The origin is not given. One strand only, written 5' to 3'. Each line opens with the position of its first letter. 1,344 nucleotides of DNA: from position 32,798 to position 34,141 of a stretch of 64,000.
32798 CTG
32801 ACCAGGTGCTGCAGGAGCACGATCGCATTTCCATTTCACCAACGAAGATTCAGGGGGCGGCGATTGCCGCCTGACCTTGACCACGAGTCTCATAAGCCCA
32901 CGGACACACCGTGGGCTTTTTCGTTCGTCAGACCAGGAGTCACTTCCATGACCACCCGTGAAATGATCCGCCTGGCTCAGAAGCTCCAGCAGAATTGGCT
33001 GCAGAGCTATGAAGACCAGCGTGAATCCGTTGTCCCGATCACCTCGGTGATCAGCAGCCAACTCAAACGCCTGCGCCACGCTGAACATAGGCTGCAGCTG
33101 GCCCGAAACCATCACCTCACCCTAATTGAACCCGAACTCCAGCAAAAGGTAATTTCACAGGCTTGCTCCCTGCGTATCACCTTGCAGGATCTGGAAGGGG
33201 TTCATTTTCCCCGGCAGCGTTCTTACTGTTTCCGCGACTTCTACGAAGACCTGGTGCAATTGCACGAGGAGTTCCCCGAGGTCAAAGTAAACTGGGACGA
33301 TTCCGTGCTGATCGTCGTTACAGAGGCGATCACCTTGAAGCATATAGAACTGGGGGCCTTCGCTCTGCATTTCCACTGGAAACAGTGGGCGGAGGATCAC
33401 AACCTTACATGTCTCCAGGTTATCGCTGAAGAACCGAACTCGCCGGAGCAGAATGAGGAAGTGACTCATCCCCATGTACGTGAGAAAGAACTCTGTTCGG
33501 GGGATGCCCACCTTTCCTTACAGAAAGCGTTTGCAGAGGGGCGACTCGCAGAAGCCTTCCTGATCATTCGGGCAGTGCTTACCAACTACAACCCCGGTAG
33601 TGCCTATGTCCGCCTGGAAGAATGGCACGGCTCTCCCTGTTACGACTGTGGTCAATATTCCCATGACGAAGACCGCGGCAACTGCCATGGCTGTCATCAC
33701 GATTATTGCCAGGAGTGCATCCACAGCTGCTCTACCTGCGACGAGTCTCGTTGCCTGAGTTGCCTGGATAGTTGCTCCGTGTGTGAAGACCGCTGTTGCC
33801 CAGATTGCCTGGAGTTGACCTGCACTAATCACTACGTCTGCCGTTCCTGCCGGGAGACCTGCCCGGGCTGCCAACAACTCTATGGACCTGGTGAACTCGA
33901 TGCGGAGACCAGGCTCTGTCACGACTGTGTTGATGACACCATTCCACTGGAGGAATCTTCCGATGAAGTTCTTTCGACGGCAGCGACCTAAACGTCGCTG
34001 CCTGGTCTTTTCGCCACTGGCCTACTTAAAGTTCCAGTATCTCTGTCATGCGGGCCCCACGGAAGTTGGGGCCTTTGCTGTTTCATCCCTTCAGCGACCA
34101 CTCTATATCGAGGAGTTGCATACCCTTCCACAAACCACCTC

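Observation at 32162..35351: Ubiquitin-like conjugation cassette 1 (Ubl - E2 - JAMM - E1) on an integrase-bounded island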

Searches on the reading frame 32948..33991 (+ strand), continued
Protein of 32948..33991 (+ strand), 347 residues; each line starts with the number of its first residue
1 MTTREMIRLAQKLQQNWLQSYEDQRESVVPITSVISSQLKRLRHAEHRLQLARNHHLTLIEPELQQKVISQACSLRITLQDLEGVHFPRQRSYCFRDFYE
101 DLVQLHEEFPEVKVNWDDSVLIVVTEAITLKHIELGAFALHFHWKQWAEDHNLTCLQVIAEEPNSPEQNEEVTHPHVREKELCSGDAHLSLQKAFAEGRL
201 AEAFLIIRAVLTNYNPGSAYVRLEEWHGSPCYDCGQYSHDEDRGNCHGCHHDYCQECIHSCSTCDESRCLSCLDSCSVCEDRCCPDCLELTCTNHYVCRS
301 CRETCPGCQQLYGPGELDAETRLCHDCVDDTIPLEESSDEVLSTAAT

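Call 71: find_encoding_contigs(protein=P0002, flank=10000, max_places=2)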
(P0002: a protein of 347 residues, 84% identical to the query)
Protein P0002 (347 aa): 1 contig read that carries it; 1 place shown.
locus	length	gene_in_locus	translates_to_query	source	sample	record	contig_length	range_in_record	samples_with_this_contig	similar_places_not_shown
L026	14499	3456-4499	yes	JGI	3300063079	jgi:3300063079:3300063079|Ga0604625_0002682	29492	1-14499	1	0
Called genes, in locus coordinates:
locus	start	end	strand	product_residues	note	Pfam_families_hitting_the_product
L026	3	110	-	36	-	?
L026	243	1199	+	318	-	-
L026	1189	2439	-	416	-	-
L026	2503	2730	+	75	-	PF12844:HTH_19, PF13560:HTH_31, PF13443:HTH_26 (weak), PF01381:HTH_3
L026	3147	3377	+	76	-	-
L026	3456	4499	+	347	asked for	-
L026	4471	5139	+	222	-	-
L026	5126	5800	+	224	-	PF00899:ThiF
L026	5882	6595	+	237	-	PF17338:GP88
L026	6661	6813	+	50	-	-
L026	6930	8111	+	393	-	-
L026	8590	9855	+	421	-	PF13102:Phage_int_SAM_5 (weak), PF02899:Phage_int_SAM_1 (weak), PF00589:Phage_integrase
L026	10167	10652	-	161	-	PF00472:RF-1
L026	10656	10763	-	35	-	-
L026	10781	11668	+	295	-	PF09976:TPR_21 (faint), PF07719:TPR_2 (faint), PF20225:DUF6584 (faint), PF14559:TPR_19 (weak)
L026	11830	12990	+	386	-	PF01053:Cys_Met_Meta_PP, PF00155:Aminotran_1_2, PF06838:Met_gamma_lyase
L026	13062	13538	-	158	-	PF05163:DinB, PF04978:MST, PF12867:DinB_2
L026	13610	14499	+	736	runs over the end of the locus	PF13089:PP_kinase_N, PF02503:PP_kinase, PF17941:PP_kinase_C_1, PF13091:PLDc_2 (faint), PF13090:PP_kinase_C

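Call 92: fold_search(model_id=the predicted structure, library=viral)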
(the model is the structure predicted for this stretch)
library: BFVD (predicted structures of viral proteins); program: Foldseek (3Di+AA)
matches with E <= 10: 530; with E <= 0.001: 6
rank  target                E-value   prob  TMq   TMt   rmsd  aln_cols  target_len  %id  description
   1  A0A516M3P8            4.8e-05  1.00  0.25  0.21  11.2       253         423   11  (no name in the UniProt tables at hand)
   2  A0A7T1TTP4            2.0e-04  1.00  0.24  0.13   4.3       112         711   12  Uncharacterized protein [Vibrio phage vB_VpP_DE17]
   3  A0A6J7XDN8            2.4e-04  1.00  0.22  0.16  18.6       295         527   12  Uncharacterized protein [uncultured Caudovirales phage]
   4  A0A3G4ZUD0            3.0e-04  1.00  0.15  0.12  11.2       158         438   15  Uncharacterized protein [Edafosvirus sp.]
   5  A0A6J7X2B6            5.7e-04  1.00  0.24  0.21   4.0       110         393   18  LIM domain containing protein [uncultured Caudovirales phage]
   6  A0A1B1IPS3            7.6e-04  1.00  0.18  0.14   5.4       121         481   19  (no name in the UniProt tables at hand)
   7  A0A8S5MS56            1.3e-03  1.00  0.19  0.38   4.5        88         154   20  Prokaryotic metallothionein [Podoviridae sp. ctwV53]
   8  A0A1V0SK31            1.5e-03  1.00  0.22  0.26  21.8       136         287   18  Uncharacterized protein [Klosneuvirus KNV1]
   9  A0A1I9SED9            1.5e-03  1.00  0.19  0.12   9.6       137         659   12  Uncharacterized protein [Klebsiella phage vB_KpnP_KpV48]
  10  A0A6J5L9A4            1.6e-03  1.00  0.15  0.34   7.8        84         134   23  Uncharacterized protein [uncultured Caudovirales phage]
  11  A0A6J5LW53            1.7e-03  1.00  0.18  0.12  10.6       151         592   18  Uncharacterized protein [uncultured Caudovirales phage]
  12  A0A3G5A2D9            1.7e-03  0.95  0.14  0.15  17.6       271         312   11  Uncharacterized protein [Harvfovirus sp.]
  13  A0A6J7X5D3            2.0e-03  1.00  0.20  0.18   7.5       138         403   15  Amidoligase enzyme [uncultured Caudovirales phage]
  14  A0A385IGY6            2.0e-03  0.96  0.14  0.10   8.6       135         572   12  Uncharacterized protein [Pectobacterium phage Nobby]
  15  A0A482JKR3            3.5e-03  1.00  0.23  0.15   7.7       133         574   12  Uncharacterized protein [Shigella phage Buco]
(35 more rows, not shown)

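Call 97: search_protein_families(library=pfam, proteins=[L006:5488-6600:+, L006:6936-8336:+, L006:9596-11161:+, L002:7292-9322:+, L002:13387-14619:-, L008:7921-8880:+, L008:13254-14360:-, L010:8097-9035:+, L010:12620-13720:+, L005:9023-10936:-], max_evalue=0.001)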
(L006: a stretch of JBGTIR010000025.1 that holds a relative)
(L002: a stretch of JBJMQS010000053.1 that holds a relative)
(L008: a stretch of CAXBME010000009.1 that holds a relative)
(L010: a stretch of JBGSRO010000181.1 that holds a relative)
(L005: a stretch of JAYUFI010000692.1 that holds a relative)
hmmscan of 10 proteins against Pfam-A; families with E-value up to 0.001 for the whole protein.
L006:5488-6600:+ (370 aa): 2 families
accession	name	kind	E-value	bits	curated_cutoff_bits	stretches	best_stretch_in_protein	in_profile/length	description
PF00589.27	Phage_integrase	-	5.7e-20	72.2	27.1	1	195-355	23-171/172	Phage integrase family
PF02899.23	Phage_int_SAM_1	-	5.7e-06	27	22.3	1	76-157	1-83/83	Phage integrase, N-terminal SAM-like domain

L006:6936-8336:+ (466 aa): 1 family
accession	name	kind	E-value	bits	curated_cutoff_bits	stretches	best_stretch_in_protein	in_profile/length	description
PF00150.24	Cellulase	-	2.4e-12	47.4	23.5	1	177-379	26-199/272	Cellulase (glycosyl hydrolase family 5)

L006:9596-11161:+ (521 aa): 3 families
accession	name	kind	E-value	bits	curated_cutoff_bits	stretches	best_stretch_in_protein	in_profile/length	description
PF09423.15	PhoD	-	1.6e-115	386.3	27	1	156-490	1-343/343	PhoD-like phosphatase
PF16655.11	PhoD_N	-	5.4e-33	113.8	30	1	48-143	1-90/90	PhoD-like phosphatase, N-terminal domain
PF16656.11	Pur_ac_phosph_N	-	8.6e-05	23.5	30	1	83-143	30-93/93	Purple acid Phosphatase, N-terminal domain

L002:7292-9322:+ (676 aa): 0 families

L002:13387-14619:- (410 aa): 1 family
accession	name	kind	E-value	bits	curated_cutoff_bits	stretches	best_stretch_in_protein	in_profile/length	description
PF14237.11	GYF_2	-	0.00011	22.3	25.8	1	8-49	3-44/50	GYF domain 2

L008:7921-8880:+ (319 aa): 0 families

L008:13254-14360:- (368 aa): 1 family
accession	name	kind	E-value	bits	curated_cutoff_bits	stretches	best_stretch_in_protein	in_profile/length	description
PF00294.29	PfkB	-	2.9e-17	63.4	25.8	2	154-306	143-296/302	pfkB family carbohydrate kinase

L010:8097-9035:+ (312 aa): 0 families

L010:12620-13720:+ (366 aa): 0 families

L005:9023-10936:- (637 aa): 2 families
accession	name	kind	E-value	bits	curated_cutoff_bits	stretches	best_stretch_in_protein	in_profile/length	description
PF22679.2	T1R_D3-like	-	2.5e-20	73.9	27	1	244-309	90-156/158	Type I restriction enzyme subunit R domain 3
PF18766.7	SWI2_SNF2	-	2.6e-16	60.4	26.7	1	26-120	134-220/221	SWI2/SNF2 ATPase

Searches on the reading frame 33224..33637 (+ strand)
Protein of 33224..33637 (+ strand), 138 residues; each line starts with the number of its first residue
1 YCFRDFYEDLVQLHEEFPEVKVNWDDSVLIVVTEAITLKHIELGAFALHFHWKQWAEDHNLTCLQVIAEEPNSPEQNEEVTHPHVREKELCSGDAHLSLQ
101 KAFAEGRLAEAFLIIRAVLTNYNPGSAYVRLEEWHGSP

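Call 51: search_protein_representatives(alignment_id=A3)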
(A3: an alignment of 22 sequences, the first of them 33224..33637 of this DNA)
Query: 22 sequences, 138 profile positions. Proteins with E-value up to 0.001 (for the whole library): 2436; up to 1e-10: 1487; up to 1e-30: 761. The best 150 are listed.
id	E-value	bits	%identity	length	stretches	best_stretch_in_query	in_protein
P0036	3.8e-85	299.1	-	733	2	2-137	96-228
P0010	3.4e-57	208.6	-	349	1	2-137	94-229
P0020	1.1e-51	190.7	-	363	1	2-137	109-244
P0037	1.1e-49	184.2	-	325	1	2-137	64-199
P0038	2.6e-49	183.0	-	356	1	2-137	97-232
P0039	3.8e-49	182.5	-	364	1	3-137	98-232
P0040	5.2e-49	182.1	-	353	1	2-137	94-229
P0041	9.5e-49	181.2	-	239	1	2-137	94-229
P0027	1.1e-48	181.0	-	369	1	2-137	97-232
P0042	1.3e-48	180.7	-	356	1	2-137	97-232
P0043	1.6e-48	180.5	-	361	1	2-137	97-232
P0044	1.9e-48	180.2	-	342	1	2-137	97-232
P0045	2.7e-48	179.8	-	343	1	3-137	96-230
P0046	2.8e-48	179.7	-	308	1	2-137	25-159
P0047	3.1e-48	179.5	-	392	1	2-137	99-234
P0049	4.5e-48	179.0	-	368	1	2-136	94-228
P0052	9.5e-48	178.0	-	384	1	3-137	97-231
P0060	1.3e-46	174.3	-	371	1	3-137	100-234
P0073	6.2e-46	172.1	-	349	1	2-137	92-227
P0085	2.0e-45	170.5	-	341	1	3-137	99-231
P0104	6.6e-45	168.8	-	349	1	3-137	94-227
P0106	6.9e-45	168.7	-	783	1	2-137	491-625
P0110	9.7e-45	168.2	-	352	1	4-137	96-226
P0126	2.0e-44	167.2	-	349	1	4-137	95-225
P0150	8.5e-44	165.2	-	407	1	2-137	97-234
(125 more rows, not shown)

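Call 61: find_encoding_contigs(protein=P0106, flank=8000, max_places=2)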
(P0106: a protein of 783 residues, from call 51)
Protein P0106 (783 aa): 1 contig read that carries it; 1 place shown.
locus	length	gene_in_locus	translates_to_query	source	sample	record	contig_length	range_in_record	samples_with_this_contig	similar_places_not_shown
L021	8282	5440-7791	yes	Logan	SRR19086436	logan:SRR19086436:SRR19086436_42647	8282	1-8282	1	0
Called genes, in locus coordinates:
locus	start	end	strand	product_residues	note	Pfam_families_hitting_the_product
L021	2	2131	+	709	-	?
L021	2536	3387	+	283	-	PF00004:AAA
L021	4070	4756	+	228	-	PF00004:AAA (weak)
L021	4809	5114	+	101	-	-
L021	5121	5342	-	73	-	PF13560:HTH_31, PF12844:HTH_19, PF01381:HTH_3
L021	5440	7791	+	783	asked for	PF14237:GYF_2 (weak), PF00089:Trypsin, PF13365:Trypsin_2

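Call 64: find_encoding_contigs(protein=P0036, flank=8000, max_places=2)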
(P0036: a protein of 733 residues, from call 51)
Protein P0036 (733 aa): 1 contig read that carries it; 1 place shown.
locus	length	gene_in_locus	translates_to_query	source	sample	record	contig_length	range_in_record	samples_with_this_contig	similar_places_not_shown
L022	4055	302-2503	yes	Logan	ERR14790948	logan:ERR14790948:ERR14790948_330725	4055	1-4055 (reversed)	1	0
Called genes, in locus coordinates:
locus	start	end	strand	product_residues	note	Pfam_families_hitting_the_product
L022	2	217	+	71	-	?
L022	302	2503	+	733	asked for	-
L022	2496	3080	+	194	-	-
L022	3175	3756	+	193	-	PF00899:ThiF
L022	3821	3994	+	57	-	-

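Call 65: find_encoding_contigs(protein=P0110, flank=8000, max_places=3)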
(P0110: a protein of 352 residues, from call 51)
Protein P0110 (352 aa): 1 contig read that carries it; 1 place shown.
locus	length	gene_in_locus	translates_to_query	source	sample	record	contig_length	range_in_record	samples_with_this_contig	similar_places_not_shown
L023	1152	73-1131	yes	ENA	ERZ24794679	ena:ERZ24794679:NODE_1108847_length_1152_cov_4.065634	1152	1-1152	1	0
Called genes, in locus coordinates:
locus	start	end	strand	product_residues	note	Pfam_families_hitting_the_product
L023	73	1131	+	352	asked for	-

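Call 66: find_encoding_contigs(protein=P0047, flank=8000, max_places=3)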
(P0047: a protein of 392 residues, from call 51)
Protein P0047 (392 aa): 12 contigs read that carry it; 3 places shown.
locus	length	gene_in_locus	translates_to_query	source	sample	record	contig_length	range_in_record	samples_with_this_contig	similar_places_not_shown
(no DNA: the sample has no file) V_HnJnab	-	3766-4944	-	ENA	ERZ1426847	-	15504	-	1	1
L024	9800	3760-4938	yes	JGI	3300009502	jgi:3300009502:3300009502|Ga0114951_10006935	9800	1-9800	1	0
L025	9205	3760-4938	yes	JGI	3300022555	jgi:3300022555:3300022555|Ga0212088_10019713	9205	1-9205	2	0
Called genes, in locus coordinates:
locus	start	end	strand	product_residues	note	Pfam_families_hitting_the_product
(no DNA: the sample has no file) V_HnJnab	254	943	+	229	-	-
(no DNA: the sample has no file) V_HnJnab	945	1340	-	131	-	-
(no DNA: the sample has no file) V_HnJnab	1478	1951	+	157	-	-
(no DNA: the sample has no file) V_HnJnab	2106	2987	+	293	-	PF12705:PDDEXK_1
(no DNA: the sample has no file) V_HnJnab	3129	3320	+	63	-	-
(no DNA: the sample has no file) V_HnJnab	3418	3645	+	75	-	-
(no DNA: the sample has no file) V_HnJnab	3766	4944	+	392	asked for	-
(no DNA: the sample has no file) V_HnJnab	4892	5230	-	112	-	-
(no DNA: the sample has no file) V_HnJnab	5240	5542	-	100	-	-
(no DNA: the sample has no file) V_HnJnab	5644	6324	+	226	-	PF00899:ThiF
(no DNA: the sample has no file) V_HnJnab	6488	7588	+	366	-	PF05406:WGR, PF09414:RNA_ligase (weak), PF01068:DNA_ligase_A_M (weak)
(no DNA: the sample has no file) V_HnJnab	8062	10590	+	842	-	PF12951:PATR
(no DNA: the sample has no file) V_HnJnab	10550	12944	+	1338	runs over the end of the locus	PF05593:RHS_repeat (faint)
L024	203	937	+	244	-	-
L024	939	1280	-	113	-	-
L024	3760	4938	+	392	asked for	-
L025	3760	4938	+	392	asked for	-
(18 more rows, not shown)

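Call 104: list_cluster_members(proteins=[P0038, P0040, P0049, P0052, P0060, P0073, P0085, P0104, P0126, P0150])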
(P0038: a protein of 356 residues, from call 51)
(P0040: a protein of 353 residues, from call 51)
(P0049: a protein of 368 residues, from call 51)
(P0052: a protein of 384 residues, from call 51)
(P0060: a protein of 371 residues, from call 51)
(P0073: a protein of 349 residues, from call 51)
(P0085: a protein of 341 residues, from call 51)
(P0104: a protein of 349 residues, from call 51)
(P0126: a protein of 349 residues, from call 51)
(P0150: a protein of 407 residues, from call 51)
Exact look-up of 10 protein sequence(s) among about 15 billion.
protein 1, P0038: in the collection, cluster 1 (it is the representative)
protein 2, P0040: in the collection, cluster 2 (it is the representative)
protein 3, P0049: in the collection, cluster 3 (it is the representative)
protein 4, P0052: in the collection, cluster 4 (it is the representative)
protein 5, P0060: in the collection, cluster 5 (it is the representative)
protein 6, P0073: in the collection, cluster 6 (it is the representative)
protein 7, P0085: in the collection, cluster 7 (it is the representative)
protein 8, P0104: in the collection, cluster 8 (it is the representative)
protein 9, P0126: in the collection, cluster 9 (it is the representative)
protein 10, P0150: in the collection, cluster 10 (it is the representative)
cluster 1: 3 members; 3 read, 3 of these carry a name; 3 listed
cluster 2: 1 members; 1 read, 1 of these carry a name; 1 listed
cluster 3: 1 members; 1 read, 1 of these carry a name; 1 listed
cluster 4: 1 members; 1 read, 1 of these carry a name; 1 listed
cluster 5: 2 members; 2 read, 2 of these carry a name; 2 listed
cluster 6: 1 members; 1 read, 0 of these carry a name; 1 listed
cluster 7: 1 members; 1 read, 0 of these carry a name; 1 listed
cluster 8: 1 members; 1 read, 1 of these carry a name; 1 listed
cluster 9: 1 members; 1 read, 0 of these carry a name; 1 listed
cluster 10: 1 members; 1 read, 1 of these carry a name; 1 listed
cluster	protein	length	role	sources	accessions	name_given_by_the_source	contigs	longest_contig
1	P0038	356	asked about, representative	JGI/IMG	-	hypothetical protein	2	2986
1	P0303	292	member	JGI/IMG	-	hypothetical protein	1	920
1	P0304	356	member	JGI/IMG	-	hypothetical protein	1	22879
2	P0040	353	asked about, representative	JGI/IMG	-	hypothetical protein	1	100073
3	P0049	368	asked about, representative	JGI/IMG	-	hypothetical protein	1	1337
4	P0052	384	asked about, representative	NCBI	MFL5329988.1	MAG: hypothetical protein ACJ8C4_13870 [Gemmataceae bacterium]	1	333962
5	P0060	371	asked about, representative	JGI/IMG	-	hypothetical protein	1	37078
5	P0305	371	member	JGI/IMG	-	hypothetical protein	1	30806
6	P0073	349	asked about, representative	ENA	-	-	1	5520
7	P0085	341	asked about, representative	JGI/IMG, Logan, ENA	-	-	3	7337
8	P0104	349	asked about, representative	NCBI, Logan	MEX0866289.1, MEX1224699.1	MAG: hypothetical protein WD030_02955 [Pirellulales bacterium]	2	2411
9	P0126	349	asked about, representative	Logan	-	-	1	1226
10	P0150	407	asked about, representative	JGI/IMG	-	hypothetical protein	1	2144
